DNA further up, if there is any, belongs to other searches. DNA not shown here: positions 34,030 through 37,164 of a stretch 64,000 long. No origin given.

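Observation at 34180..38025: Three-gene coupled operon: small membrane protein, membrane PAS-domain protein and a five-domain end-healing/sealing ligase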

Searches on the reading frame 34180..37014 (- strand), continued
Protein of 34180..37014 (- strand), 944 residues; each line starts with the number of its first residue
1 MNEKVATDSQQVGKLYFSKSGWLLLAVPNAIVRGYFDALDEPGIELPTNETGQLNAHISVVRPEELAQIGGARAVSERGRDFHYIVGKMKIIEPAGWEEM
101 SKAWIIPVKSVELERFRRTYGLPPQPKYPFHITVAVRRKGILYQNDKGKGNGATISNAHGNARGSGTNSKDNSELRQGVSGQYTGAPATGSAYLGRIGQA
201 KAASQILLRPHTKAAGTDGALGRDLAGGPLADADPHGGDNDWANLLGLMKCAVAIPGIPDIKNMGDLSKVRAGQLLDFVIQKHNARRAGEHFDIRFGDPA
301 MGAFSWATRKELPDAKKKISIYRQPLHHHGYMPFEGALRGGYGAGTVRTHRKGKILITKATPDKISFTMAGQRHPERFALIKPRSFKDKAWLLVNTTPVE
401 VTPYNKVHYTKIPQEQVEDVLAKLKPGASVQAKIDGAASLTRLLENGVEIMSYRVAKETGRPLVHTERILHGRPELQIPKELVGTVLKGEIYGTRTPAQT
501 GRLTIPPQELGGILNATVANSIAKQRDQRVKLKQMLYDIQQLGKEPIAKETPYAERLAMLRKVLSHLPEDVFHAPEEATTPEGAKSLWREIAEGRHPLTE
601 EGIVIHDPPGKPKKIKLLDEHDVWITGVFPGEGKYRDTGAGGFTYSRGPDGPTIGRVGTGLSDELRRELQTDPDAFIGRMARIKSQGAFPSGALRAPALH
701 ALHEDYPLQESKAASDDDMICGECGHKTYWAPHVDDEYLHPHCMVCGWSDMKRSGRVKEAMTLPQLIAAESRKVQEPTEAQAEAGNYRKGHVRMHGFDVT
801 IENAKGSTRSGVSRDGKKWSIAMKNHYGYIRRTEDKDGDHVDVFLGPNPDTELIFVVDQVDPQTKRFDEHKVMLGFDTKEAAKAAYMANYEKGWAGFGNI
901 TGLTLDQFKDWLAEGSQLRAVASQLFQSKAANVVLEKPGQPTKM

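Call 32: search_dna_similar(query=window:34180-37014:-, collection=phages, mode=protein, max_rows=30)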
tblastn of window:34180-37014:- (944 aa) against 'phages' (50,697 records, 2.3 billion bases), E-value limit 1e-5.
Records with a match: 462; places in all: 463; records where one place covers at least 80% of the query: 0.
Best place of each record, by identity: 60-80% 1; <60% 461.
By first word of the organism name: Pseudomonas 294; Vibrio 70; Escherichia 27; Serratia 9; Xanthomonas 7; Burkholderia 6; Cellulophaga 5; Leptospira 4; Agrobacterium 4; Rhizobium 4; and 21 more.
By host as written in the record: Pseudomonas aeruginosa 117; - 89; Pseudomonas aeruginosa PAO1 85; Pseudomonas sp. 28; Escherichia coli 13; Pseudomonas aeruginosa PA14 8; Serratia marcescens 7; Escherichia coli O157:H7 5; and 80 more.
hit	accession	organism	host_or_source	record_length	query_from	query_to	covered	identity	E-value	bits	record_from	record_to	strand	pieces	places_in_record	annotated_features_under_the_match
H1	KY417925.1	Ochrobactrum phage POI1126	Ochrobactrum intermedium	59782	757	930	18%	48.9%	5e-43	177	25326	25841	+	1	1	DNA methylase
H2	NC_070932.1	Ochrobactrum phage POI1126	Ochrobactrum intermedium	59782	757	930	18%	48.9%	5e-43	177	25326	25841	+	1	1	DarB-like antirestriction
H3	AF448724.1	Sinorhizobium phage PBC5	Sinorhizobium meliloti 2011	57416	759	939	19%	46.8%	2e-40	168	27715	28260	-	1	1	orf33: unknown | orf34: unknown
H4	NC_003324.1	Sinorhizobium phage PBC5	Sinorhizobium meliloti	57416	759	939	19%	46.8%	2e-40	168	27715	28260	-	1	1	DarB-like antirestriction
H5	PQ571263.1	Bacteroides phage BF1-TP2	Bacteroides fragilis BL19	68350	777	912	14%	60.3%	8e-47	189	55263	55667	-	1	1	hypothetical protein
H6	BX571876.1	Leptospira phage LE1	-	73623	777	936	17%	50.0%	2e-46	187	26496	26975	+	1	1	tail protein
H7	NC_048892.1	Leptospira phage LE1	-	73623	777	936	17%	50.0%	2e-46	187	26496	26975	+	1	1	tail protein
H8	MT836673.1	Bacteriophage sp.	human fecal samples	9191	736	912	19%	45.1%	9e-38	160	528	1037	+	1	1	record has no annotation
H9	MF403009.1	Agrobacterium phage Atu_ph08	Agrobacterium tumefaciens C58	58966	776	929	16%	51.3%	6e-40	167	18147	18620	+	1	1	Snf2 family helicase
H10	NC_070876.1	Agrobacterium phage Atu_ph08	Agrobacterium tumefaciens C58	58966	776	929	16%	51.3%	6e-40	167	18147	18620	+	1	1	DarB-like antirestriction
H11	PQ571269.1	Bacteroides phage BKO1-TP3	Bacteroides koreensis HM3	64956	766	928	17%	48.2%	1e-31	140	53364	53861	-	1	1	DarB-like antirestriction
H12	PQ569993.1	Xanthomonas phage Rb1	Xanthomonas campestris pv. campestris ...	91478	777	941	17%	47.6%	1e-35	153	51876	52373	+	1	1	internal head protein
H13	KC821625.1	Cellulophaga phage phi13:1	Cellulophaga baltica #13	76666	769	925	17%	48.7%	1e-39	166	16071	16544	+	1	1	putative tail protein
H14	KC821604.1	Cellulophaga phage phiST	Cellulophaga baltica MM#3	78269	769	925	17%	48.7%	1e-39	166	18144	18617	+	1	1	putative tail protein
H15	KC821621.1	Cellulophaga phage phi19:2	Cellulophaga baltica #19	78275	769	925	17%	48.7%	1e-39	166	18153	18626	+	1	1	putative tail protein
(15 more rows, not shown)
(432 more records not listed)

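Call 38: search_protein_families(library=pfam, proteins=[P0002, P0026, P0008, P0070, P0081], max_evalue=0.01)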
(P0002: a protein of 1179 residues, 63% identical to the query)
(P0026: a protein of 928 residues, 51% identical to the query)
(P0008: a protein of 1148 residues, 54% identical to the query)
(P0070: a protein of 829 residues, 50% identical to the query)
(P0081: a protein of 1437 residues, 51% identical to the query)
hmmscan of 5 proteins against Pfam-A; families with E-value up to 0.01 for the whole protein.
P0002 (1179 aa): 5 families
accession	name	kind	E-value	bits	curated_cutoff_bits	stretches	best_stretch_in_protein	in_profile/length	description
PF18823.6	InPase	-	4.6e-57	192.1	26.8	1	949-1082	1-134/135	Inorganic Pyrophosphatase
PF13298.12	LigD_N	-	3.4e-09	37.2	31.1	1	267-368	1-107/107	DNA Ligase D 3'-phosphoesterase domain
PF22547.2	2H-SAK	-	3.5e-09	37.4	27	1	45-133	29-121/124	Swiss Army Knife, 2H phosphoesterase domain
PF24694.1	LNS2_PITM1-3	-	0.00027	21.4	27.7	1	736-810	3-77/124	PITM 1-3, LNS2 domain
PF14743.12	DNA_ligase_OB_2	-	0.004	17.6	28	1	647-715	1-61/66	DNA ligase OB-like domain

P0026 (928 aa): 5 families
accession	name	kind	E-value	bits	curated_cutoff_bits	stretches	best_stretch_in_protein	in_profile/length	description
PF22547.2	2H-SAK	-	3.5e-10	40.6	27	1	74-165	36-122/124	Swiss Army Knife, 2H phosphoesterase domain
PF13298.12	LigD_N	-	6.8e-08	33.1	31.1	1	462-562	1-107/107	DNA Ligase D 3'-phosphoesterase domain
PF13401.12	AAA_22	-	0.0012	19.6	27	0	179-327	5-82/130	AAA domain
PF13238.12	AAA_18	-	0.0059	17.5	29.4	0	184-288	3-102/128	AAA domain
PF06414.18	Zeta_toxin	-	0.0066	16.3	22.3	0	173-214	10-54/199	Zeta toxin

P0008 (1148 aa): 4 families
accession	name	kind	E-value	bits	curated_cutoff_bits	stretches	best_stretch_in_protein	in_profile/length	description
PF18823.6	InPase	-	4e-55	185.8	26.8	1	208-342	1-135/135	Inorganic Pyrophosphatase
PF13298.12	LigD_N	-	8.6e-11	42.4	31.1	1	388-487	1-105/107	DNA Ligase D 3'-phosphoesterase domain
PF22547.2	2H-SAK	-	4.3e-07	30.7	27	1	69-160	34-120/124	Swiss Army Knife, 2H phosphoesterase domain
PF14743.12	DNA_ligase_OB_2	-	0.00098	19.5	28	1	760-830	1-63/66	DNA ligase OB-like domain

P0070 (829 aa): 9 families
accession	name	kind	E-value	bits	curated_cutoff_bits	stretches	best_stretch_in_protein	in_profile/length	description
PF13298.12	LigD_N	-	1.5e-11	44.9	31.1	1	359-460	1-107/107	DNA Ligase D 3'-phosphoesterase domain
PF13191.12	AAA_16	-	1.6e-06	29.2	32.6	1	148-270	17-124/167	AAA ATPase domain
PF01202.28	SKI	-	0.00043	20.9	22.1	0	165-188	2-25/159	Shikimate kinase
PF13238.12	AAA_18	-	0.00082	20.3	29.4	1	158-259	1-82/128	AAA domain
PF13401.12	AAA_22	-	0.0014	19.4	27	1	157-182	7-32/130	AAA domain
PF13671.12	AAA_33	-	0.0029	18.3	27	1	159-228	3-44/143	AAA domain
PF03193.22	RsgA_GTPase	-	0.0036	17.6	30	1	155-181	106-132/174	RsgA GTPase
PF00005.33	ABC_tran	-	0.0059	17.6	25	0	156-179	12-35/137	ABC transporter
PF06414.18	Zeta_toxin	-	0.0094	15.8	22.3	0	146-189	7-52/199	Zeta toxin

P0081 (1437 aa): 14 families
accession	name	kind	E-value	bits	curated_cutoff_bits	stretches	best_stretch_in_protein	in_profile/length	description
PF00271.37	Helicase_C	-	3.1e-12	47.2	23.5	1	302-407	5-109/110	Helicase conserved C-terminal domain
PF13298.12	LigD_N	-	2e-08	34.8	31.1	1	883-960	1-76/107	DNA Ligase D 3'-phosphoesterase domain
PF13671.12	AAA_33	-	2.1e-06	28.5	27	1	540-618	2-77/143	AAA domain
PF13238.12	AAA_18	-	6.3e-06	27.1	29.4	1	541-664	2-125/128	AAA domain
PF01202.28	SKI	-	1.6e-05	25.6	22.1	1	547-668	2-123/159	Shikimate kinase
PF00176.29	SNF2-rel_dom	-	2.4e-05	24.1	24.9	1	100-152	128-179/290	SNF2-related domain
PF24694.1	LNS2_PITM1-3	-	7.1e-05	23.3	27.7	1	718-787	1-70/124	PITM 1-3, LNS2 domain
PF13401.12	AAA_22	-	0.00019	22.2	27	0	539-571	7-33/130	AAA domain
PF01068.26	DNA_ligase_A_M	-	0.00031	20.9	26.2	1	1017-1212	9-184/204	ATP dependent DNA ligase domain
PF00702.32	Hydrolase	-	0.00094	20.1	26.4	0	727-778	86-134/191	haloacid dehalogenase-like hydrolase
PF13207.12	AAA_17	-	0.0014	19.3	27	0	544-568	2-26/136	AAA domain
PF20720.3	nSTAND3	-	0.0025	17.9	27.2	1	535-559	15-39/155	Novel STAND NTPase 3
PF00005.33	ABC_tran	-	0.0028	18.7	25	1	538-560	12-34/137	ABC transporter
PF13191.12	AAA_16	-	0.0084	17.1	32.6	0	525-580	14-75/167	AAA ATPase domain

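Call 45: predict_structure(alignment_id=A1)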
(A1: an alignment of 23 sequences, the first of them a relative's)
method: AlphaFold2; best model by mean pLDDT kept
length: 944 residues; sequences in the alignment: 23
mean_pLDDT: 77.6   pTM: 0.51
mean pLDDT of the five models: 77.6, 76.3, 75.6, 75.5, 70.2
residues with pLDDT >= 90: 416; 70-90: 306; 50-70: 43; < 50: 179
segments of 3 or more residues with pLDDT < 50: 1-8, 143-256, 705-719, 730-741, 748-759, 927-944
pLDDT, mean of each block of 10 residues (from residue 1): 37 87 89 84 80 84 89 84 88 82 90 89 73 87 42 31 31 33 27 28 28 30 29 34 31 47 89 96 90 96 95 93 92 84 83 96 94 91 82 93 85 91 91 91 95 82 93 92 96 76 79 90 93 95 92 93 95 94 94 87 89 89 92 91 90 91 87 85 86 88 51 36 56 38 52 39 90 85 81 94 92 83 94 80 95 95 91 96 94 89 92 86 61 40 30
secondary structure, 60 per line:
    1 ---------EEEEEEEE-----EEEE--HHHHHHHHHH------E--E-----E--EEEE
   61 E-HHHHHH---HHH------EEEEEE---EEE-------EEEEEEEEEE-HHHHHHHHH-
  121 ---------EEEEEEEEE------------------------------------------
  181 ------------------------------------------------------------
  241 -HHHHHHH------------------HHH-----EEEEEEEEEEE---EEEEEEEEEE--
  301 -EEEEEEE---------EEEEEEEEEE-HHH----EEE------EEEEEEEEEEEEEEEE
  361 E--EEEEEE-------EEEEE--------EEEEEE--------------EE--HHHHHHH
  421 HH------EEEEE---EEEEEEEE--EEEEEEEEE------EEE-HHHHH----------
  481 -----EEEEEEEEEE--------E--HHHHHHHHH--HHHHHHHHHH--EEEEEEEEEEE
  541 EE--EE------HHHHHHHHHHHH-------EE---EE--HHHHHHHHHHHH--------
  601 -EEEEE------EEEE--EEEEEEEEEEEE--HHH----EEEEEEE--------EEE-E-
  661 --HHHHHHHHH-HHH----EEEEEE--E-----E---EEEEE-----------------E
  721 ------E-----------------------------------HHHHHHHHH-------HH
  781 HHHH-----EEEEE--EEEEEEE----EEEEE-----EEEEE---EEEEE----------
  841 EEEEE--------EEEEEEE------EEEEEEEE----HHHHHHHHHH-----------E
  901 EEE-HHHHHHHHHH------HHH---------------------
elements in order (helices of 4 or more, strands of 3 or more residues): E10-17 E23-26 H29-38 E57-61 H63-68 E81-86 E90-92 E100-109 H111-119 E130-138 H242-248 E275-285 E289-298 E302-308 E318-327 E336-338 E345-361 E364-369 E377-381 E390-395 H414-422 E429-433 E437-444 E447-455 E462-464 H466-470 E486-495 H507-515 H518-527 E530-542 H553-564 H581-592 E602-606 E613-616 E619-630 E640-646 E655-657 H663-671 E680-685 E698-702 H763-771 H779-784 E790-794 E797-803 E808-812 E818-822 E826-830 E841-845 E854-860 E867-874 H879-888 E900-903 H905-914

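Call 50: fold_search(model_id=the predicted structure, library=pdb)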
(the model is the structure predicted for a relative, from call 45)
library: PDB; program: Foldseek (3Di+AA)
matches with E <= 10: 572; with E <= 0.001: 111
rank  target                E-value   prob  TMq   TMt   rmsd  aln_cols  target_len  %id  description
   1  6dt1_A                1.7e-13  1.00  0.18  0.34  13.3       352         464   19  Crystal structure of the ligase from bacteriophage T4 complexed with DNA intermediate (released 2018-09-19)
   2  6dt1_E                1.4e-12  1.00  0.17  0.33  13.5       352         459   20  Crystal structure of the ligase from bacteriophage T4 complexed with DNA intermediate (released 2018-09-19)
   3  4eq5                  1.9e-12  1.00  0.24  0.41   5.2       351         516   21  DNA ligase from the archaeon Thermococcus sibiricus (released 2012-05-09)
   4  6nhx                  2.1e-12  1.00  0.21  0.58   6.5       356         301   17  mycobacterial DNA ligase D complexed with ATP and MES (released 2019-02-13)
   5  9n83_F                2.3e-12  1.00  0.18  0.20  14.3       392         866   16  The ligation complex in the NHEJ pathway (released 2025-04-23)
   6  9dfa                  4.1e-12  1.00  0.17  0.28  17.3       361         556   20  Thermococcus gammatolerans DNA Ligase (released 2026-03-18)
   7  3rr5                  4.5e-12  1.00  0.18  0.30  13.6       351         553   21  DNA ligase from the archaeon Thermococcus sp. 1519 (released 2012-04-11)
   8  6bkg_A                6.6e-12  1.00  0.19  0.28  14.1       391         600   16  Human LigIV catalytic domain with bound DNA-adenylate intermediate in closed conformation (released 2018-07-18)
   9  6wbo                  7.8e-12  1.00  0.17  0.28  17.6       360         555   20  DNA-Ligase from Thermococcus gammatolerans (released 2021-05-05)
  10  3gde                  9.1e-12  1.00  0.23  0.37   5.9       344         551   19  The closed conformation of ATP-dependent DNA ligase from Archaeoglobus fulgidus (released 2009-12-15)
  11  6gdr_A                9.1e-12  1.00  0.16  0.50  12.5       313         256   16  DNA binding with a minimal scaffold: Structure-function analysis of Lig E DNA ligases (released 2018-07-25)
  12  3w5o_A                9.6e-12  1.00  0.18  0.27  11.5       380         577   15  Crystal Structure of Human DNA ligase IV (released 2013-04-03)
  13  1vs0_B                1.5e-11  1.00  0.15  0.40  11.0       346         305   19  Crystal Structure of the Ligase Domain from M. tuberculosis LigD at 2.4A (released 2006-02-28)
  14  9fzx_A                2.5e-11  1.00  0.15  0.32  13.0       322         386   17  Rhizobium phage ligase (released 2025-06-11)
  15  6nhz                  2.8e-11  1.00  0.22  0.58   6.1       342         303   17  mycobacterial DNA ligase D complexed with ATP and Mg (released 2019-02-13)
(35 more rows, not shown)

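Call 58: search_protein_families(library=padloc, proteins=[window:34180-37014:-], max_evalue=0.01)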
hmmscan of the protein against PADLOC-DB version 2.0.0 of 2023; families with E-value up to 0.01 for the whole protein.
window:34180-37014:- (944 aa): 0 families
